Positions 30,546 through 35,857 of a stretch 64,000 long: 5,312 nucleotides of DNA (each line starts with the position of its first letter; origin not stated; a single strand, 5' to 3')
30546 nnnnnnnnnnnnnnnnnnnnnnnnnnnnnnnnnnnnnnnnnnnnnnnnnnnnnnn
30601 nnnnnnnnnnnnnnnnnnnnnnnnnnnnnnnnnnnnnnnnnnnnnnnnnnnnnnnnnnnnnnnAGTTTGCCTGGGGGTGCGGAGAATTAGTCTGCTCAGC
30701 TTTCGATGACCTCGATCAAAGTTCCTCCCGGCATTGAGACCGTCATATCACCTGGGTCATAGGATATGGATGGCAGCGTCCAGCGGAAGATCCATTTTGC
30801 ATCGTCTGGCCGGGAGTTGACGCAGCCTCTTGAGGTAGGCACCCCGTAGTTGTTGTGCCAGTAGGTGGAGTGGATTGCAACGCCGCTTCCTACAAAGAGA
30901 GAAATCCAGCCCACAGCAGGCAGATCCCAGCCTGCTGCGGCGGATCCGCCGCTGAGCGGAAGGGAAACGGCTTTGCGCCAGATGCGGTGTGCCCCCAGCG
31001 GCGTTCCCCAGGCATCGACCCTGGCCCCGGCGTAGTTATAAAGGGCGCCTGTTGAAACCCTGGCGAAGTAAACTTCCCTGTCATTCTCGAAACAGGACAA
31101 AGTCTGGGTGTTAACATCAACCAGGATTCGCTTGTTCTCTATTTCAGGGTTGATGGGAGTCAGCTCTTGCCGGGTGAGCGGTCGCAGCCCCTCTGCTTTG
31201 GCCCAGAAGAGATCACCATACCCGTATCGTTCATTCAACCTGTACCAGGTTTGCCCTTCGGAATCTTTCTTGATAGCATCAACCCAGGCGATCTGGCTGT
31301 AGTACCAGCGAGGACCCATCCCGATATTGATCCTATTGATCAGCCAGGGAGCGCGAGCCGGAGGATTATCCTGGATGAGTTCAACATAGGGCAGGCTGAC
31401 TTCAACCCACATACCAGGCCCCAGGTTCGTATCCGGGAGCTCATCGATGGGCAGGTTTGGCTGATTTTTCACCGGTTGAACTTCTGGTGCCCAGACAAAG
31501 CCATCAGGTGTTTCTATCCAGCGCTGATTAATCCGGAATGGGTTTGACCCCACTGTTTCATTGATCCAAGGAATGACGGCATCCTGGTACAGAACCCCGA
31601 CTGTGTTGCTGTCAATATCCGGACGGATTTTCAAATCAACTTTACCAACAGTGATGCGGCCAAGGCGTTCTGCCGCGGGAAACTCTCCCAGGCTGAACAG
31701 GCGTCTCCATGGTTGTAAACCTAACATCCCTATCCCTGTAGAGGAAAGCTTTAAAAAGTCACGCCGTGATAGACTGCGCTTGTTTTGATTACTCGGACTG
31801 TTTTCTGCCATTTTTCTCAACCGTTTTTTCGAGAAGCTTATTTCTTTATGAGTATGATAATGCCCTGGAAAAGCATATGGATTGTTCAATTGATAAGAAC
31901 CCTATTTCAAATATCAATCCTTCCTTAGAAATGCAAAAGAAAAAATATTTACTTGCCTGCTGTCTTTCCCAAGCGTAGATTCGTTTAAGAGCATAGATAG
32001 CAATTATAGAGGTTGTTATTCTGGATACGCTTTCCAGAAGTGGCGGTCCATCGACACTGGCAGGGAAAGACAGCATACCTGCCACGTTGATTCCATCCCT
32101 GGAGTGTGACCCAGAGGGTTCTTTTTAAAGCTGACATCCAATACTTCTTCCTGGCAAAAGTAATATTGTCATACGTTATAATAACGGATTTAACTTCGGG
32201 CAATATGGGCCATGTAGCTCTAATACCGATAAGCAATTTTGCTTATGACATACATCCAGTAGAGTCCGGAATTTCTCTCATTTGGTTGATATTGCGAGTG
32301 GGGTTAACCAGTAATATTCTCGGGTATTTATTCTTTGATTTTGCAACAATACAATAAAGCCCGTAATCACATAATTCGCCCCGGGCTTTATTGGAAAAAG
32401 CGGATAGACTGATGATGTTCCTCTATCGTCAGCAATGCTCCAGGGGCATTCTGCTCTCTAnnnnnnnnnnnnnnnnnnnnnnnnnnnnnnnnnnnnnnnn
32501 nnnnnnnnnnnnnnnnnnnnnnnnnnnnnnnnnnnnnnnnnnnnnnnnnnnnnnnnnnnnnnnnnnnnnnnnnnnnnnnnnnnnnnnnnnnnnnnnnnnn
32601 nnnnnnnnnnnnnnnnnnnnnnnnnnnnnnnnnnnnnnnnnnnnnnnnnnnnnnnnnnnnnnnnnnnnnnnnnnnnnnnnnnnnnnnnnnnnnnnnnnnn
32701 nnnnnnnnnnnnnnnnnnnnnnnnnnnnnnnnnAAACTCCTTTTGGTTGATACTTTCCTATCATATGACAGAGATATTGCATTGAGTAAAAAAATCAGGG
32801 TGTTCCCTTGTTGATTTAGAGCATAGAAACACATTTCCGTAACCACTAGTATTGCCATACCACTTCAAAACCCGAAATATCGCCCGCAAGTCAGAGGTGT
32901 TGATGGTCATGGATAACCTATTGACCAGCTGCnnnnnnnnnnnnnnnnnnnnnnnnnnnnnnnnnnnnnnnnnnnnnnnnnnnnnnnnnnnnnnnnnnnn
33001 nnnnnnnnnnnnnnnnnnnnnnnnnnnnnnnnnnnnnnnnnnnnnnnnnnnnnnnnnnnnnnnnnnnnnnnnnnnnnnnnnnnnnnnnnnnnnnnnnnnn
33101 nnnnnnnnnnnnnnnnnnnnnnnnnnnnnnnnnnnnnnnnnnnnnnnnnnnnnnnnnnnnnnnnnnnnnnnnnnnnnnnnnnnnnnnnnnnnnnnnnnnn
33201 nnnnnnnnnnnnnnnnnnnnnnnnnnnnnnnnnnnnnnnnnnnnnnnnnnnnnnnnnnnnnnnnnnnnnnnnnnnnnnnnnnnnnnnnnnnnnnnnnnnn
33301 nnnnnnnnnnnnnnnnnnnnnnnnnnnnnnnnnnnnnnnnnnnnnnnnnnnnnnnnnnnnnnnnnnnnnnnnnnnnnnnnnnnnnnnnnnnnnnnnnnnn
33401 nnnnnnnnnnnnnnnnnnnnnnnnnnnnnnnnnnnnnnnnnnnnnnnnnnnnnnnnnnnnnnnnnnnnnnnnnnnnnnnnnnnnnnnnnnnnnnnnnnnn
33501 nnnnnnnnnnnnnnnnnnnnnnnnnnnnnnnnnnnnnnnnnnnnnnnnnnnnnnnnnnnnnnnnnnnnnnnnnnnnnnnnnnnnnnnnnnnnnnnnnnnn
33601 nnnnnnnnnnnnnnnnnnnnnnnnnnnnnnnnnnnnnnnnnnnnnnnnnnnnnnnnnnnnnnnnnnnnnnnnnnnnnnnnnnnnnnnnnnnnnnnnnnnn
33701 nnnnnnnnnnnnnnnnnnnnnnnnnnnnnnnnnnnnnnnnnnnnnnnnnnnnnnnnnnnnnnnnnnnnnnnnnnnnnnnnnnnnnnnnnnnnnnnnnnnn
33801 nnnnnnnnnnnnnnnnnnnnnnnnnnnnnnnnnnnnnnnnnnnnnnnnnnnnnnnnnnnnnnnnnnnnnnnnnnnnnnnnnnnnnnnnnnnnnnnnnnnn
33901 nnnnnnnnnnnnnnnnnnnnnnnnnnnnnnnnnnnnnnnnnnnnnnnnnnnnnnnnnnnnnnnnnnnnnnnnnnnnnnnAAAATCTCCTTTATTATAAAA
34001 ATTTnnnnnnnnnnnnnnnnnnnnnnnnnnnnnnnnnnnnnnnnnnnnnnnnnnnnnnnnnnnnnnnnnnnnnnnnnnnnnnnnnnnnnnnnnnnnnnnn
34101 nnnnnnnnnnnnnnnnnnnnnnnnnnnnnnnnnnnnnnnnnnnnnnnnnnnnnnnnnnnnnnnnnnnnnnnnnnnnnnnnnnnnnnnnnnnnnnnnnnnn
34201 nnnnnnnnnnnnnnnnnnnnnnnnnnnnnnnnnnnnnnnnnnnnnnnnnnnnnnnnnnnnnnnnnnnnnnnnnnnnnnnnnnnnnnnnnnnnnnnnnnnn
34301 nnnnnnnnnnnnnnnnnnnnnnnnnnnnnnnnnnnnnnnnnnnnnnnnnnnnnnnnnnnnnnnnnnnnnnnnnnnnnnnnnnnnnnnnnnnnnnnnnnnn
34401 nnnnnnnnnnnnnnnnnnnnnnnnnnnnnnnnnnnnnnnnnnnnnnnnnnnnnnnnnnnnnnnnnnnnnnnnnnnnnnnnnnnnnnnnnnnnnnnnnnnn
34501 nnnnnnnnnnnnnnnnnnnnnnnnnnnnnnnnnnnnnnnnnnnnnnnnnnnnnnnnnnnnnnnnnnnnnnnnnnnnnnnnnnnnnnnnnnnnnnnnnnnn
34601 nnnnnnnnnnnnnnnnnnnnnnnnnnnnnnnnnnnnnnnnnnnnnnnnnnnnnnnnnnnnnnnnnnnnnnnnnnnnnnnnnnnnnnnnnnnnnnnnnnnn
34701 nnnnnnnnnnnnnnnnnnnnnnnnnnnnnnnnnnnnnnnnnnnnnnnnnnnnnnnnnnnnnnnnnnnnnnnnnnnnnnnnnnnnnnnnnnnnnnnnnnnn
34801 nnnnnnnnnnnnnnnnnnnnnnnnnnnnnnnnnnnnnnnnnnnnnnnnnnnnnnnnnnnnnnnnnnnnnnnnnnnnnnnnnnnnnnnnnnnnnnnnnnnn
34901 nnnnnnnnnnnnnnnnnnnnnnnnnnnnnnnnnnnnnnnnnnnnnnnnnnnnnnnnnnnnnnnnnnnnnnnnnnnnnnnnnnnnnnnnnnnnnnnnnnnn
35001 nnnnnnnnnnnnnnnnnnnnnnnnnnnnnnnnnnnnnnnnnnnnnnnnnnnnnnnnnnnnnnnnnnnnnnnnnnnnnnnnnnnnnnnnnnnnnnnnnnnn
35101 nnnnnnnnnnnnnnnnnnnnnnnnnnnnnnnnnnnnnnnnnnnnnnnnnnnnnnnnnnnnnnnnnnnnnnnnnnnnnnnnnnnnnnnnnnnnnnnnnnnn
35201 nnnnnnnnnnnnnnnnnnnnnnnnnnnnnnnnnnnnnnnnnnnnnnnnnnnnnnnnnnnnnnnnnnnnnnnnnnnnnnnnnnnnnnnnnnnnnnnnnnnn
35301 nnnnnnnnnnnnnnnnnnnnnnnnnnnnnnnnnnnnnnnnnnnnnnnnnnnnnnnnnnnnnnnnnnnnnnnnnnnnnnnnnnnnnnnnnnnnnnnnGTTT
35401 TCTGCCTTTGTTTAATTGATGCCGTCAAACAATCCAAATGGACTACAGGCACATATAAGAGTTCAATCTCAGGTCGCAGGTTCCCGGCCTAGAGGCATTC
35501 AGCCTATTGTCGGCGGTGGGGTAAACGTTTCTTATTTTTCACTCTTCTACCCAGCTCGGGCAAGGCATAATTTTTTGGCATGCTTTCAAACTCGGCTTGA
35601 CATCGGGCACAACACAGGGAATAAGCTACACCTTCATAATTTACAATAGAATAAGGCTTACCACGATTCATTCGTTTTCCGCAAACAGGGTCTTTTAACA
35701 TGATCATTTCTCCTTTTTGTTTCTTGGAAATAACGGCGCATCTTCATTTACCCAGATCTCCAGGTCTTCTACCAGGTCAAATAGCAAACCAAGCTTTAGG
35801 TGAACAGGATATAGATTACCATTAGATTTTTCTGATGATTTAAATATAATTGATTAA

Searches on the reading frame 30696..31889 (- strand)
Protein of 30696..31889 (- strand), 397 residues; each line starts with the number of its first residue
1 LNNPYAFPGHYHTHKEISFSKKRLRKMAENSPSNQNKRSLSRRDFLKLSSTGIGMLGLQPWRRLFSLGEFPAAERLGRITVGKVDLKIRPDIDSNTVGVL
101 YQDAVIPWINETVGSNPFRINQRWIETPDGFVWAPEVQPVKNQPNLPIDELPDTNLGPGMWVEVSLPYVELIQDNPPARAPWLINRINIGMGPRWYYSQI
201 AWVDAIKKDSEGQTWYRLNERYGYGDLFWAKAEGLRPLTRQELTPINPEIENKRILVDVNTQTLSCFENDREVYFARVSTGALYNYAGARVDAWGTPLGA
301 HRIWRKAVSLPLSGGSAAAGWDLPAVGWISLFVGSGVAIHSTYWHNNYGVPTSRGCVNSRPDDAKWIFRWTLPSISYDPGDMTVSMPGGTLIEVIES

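Call 24: search_protein_families(library=pfam, proteins=[window:30696-31889:-], max_evalue=0.001)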
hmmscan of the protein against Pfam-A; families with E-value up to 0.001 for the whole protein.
window:30696-31889:- (397 aa): 1 family
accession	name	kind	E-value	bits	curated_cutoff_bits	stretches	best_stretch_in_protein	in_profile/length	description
PF03734.19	YkuD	-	4.3e-17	63.5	23.4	1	253-373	2-140/146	L,D-transpeptidase catalytic domain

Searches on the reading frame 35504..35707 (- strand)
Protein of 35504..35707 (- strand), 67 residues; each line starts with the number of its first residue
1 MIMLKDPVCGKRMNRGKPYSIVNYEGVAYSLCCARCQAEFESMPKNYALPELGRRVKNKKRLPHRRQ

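Call 24: search_protein_families(library=pfam, proteins=[window:35504-35707:-], max_evalue=0.001)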
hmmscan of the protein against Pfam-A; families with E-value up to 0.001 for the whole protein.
window:35504-35707:- (67 aa): 1 family
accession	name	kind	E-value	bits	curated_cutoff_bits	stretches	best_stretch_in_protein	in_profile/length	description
PF04945.19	YHS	-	1.1e-07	32.2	30.3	1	5-48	2-44/47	YHS domain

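Call 82: search_protein_families(library=ncbifam, proteins=[window:35504-35707:-], max_evalue=0.001)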
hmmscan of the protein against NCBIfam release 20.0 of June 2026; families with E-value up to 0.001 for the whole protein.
window:35504-35707:- (67 aa): 0 families
